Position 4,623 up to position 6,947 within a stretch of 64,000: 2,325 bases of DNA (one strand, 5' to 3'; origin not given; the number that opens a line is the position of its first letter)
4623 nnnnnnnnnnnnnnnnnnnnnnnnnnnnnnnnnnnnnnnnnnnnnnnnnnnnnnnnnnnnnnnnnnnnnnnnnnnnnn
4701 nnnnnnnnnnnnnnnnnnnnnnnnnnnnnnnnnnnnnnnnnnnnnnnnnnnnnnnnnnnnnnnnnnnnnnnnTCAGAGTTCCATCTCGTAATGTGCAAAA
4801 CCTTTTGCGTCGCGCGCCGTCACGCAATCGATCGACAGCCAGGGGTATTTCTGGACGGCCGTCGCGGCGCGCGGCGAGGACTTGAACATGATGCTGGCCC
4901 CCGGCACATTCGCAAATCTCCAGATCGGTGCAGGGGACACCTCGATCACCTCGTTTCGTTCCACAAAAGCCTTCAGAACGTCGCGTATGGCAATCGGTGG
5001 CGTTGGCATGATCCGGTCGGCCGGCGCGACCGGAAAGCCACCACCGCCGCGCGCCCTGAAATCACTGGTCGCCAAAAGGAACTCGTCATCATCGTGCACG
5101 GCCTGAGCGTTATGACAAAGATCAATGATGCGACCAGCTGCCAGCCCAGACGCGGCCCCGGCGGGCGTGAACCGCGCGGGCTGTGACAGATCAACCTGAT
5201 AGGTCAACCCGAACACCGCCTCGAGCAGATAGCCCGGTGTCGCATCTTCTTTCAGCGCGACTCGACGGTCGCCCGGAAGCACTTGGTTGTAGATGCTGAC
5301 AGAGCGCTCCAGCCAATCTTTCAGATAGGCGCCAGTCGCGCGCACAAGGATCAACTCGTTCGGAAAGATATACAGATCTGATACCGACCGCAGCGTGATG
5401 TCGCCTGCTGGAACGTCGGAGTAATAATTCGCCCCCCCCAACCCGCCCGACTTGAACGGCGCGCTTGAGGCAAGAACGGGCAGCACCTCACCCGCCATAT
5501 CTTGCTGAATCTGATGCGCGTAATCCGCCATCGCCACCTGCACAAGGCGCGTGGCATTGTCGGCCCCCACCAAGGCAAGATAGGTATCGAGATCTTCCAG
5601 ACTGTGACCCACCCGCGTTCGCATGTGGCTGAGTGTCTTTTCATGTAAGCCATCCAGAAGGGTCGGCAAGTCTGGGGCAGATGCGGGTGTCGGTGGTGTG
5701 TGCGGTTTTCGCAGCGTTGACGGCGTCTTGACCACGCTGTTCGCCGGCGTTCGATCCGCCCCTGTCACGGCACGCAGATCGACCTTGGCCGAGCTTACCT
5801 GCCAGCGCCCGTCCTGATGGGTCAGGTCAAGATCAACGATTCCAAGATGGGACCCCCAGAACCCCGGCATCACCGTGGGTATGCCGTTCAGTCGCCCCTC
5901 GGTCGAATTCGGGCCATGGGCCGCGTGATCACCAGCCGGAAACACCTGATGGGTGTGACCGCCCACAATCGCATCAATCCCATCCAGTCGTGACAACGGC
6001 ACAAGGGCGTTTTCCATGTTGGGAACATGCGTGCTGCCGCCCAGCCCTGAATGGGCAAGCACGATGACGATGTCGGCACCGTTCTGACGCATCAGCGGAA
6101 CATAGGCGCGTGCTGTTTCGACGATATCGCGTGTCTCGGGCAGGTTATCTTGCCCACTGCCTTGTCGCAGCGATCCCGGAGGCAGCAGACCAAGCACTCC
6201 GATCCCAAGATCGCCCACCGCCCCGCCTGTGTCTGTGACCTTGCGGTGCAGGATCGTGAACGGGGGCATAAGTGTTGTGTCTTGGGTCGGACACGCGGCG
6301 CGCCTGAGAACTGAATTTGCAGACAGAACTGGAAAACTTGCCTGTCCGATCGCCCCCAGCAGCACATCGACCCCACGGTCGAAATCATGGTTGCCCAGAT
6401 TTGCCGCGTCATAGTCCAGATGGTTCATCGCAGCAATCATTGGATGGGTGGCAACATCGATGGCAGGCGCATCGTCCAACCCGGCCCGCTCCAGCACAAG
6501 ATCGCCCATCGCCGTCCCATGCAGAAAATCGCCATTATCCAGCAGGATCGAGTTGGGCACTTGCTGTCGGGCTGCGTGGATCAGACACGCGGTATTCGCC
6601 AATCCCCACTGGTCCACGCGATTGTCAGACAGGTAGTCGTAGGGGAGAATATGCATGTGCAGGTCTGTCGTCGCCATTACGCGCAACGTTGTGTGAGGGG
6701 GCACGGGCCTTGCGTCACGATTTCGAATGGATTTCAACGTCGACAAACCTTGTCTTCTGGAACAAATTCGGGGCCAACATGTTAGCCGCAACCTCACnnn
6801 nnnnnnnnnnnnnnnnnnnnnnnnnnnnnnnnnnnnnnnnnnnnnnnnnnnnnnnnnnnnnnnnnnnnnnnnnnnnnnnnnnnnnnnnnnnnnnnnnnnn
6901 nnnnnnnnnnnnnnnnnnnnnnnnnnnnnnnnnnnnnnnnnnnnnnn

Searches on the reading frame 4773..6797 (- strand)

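Call 4: search_protein_families(library=pfam, proteins=[window:4773-6797:-])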
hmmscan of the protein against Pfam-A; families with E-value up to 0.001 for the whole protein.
window:4773-6797:- (674 aa): 3 families
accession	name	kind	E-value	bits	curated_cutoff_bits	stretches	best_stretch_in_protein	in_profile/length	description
PF02872.23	5_nucleotid_C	-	2.5e-19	70.4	23.6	1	457-591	49-156/158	5'-nucleotidase, C-terminal domain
PF00149.33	Metallophos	-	1.2e-11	45.9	21.5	1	38-284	1-190/191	Calcineurin-like phosphoesterase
PF09587.15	PGA_cap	-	0.00061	19.8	27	0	228-286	177-234/255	Bacterial capsule synthesis protein PGA_cap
